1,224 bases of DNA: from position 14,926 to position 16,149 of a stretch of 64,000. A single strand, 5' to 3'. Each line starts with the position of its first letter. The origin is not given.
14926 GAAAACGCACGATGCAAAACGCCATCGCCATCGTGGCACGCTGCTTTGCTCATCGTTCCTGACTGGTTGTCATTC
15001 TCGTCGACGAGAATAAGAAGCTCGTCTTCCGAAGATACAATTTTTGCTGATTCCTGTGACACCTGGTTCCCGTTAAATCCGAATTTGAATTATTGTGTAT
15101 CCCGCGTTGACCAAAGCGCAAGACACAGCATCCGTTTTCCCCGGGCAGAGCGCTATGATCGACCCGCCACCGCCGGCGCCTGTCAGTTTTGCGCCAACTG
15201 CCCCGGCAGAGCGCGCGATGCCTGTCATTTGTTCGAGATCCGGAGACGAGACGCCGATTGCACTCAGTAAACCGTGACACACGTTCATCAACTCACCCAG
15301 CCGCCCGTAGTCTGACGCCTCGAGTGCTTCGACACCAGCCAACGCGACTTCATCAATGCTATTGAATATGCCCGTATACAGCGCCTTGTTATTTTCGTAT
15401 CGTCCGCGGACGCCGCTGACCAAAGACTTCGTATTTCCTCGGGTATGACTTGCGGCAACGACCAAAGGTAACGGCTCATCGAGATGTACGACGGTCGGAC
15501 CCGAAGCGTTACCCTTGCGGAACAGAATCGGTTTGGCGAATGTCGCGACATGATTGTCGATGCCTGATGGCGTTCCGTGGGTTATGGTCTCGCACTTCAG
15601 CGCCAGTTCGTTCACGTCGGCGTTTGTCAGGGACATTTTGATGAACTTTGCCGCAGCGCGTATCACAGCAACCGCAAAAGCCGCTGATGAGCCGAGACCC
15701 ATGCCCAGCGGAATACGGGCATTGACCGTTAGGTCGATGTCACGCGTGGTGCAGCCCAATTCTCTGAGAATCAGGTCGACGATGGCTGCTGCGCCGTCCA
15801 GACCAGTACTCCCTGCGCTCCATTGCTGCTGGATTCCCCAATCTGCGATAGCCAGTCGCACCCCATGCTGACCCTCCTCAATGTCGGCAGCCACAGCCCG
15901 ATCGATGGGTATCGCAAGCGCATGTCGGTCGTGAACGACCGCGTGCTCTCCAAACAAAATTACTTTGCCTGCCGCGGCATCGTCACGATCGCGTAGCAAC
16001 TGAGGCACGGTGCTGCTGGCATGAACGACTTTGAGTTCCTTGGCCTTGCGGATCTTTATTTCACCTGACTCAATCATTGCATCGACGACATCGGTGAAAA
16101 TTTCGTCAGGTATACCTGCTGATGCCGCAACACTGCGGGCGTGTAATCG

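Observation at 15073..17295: HMG-CoA reductase and mevalonate kinase fused in one 740-aa polypeptide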

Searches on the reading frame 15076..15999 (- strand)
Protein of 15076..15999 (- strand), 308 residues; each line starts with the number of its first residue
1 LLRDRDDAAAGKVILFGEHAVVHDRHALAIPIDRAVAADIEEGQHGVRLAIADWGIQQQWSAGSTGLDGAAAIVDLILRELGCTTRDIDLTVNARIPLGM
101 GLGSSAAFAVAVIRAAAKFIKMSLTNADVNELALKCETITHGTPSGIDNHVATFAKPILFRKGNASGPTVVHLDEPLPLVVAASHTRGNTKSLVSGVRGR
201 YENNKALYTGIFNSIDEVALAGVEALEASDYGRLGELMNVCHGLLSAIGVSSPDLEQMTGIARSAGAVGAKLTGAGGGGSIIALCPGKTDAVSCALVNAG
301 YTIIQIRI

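Call 50: search_solved_structures(query=window:15076-15999:-, show_alignments=5, max_evalue=1e-20)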
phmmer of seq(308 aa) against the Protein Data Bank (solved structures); distinct sequences matched with E-value up to 1e-20: 11.
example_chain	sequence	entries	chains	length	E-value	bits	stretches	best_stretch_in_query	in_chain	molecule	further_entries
2x7i_A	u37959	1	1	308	9.2e-36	127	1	9-287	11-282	MEVALONATE KINASE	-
6mde_A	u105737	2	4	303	1.7e-33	119.6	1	8-302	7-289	Mevalonate kinase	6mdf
4hac_A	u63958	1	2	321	2.1e-33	119.3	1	8-302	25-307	Mevalonate kinase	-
8teb_A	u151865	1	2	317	9.3e-32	113.9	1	8-303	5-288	Mevalonate kinase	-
2hfs_A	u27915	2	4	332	2.1e-31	112.7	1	9-288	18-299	Mevalonate kinase, putative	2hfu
1kvk_A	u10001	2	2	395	5.1e-26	95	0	83-301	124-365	mevalonate kinase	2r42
2r3v_A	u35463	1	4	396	9.3e-26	94.2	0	87-304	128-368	Mevalonate kinase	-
2oi2_A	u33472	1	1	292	1.2e-24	90.6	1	9-292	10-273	Mevalonate kinase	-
8tfo_A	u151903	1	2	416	2.9e-22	82.7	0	57-286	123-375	Mevalonate kinase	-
1kkh_A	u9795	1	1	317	4.3e-22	82.2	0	89-285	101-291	Mevalonate Kinase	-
1vis_A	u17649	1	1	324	4.8e-22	82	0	89-285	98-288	Mevalonate kinase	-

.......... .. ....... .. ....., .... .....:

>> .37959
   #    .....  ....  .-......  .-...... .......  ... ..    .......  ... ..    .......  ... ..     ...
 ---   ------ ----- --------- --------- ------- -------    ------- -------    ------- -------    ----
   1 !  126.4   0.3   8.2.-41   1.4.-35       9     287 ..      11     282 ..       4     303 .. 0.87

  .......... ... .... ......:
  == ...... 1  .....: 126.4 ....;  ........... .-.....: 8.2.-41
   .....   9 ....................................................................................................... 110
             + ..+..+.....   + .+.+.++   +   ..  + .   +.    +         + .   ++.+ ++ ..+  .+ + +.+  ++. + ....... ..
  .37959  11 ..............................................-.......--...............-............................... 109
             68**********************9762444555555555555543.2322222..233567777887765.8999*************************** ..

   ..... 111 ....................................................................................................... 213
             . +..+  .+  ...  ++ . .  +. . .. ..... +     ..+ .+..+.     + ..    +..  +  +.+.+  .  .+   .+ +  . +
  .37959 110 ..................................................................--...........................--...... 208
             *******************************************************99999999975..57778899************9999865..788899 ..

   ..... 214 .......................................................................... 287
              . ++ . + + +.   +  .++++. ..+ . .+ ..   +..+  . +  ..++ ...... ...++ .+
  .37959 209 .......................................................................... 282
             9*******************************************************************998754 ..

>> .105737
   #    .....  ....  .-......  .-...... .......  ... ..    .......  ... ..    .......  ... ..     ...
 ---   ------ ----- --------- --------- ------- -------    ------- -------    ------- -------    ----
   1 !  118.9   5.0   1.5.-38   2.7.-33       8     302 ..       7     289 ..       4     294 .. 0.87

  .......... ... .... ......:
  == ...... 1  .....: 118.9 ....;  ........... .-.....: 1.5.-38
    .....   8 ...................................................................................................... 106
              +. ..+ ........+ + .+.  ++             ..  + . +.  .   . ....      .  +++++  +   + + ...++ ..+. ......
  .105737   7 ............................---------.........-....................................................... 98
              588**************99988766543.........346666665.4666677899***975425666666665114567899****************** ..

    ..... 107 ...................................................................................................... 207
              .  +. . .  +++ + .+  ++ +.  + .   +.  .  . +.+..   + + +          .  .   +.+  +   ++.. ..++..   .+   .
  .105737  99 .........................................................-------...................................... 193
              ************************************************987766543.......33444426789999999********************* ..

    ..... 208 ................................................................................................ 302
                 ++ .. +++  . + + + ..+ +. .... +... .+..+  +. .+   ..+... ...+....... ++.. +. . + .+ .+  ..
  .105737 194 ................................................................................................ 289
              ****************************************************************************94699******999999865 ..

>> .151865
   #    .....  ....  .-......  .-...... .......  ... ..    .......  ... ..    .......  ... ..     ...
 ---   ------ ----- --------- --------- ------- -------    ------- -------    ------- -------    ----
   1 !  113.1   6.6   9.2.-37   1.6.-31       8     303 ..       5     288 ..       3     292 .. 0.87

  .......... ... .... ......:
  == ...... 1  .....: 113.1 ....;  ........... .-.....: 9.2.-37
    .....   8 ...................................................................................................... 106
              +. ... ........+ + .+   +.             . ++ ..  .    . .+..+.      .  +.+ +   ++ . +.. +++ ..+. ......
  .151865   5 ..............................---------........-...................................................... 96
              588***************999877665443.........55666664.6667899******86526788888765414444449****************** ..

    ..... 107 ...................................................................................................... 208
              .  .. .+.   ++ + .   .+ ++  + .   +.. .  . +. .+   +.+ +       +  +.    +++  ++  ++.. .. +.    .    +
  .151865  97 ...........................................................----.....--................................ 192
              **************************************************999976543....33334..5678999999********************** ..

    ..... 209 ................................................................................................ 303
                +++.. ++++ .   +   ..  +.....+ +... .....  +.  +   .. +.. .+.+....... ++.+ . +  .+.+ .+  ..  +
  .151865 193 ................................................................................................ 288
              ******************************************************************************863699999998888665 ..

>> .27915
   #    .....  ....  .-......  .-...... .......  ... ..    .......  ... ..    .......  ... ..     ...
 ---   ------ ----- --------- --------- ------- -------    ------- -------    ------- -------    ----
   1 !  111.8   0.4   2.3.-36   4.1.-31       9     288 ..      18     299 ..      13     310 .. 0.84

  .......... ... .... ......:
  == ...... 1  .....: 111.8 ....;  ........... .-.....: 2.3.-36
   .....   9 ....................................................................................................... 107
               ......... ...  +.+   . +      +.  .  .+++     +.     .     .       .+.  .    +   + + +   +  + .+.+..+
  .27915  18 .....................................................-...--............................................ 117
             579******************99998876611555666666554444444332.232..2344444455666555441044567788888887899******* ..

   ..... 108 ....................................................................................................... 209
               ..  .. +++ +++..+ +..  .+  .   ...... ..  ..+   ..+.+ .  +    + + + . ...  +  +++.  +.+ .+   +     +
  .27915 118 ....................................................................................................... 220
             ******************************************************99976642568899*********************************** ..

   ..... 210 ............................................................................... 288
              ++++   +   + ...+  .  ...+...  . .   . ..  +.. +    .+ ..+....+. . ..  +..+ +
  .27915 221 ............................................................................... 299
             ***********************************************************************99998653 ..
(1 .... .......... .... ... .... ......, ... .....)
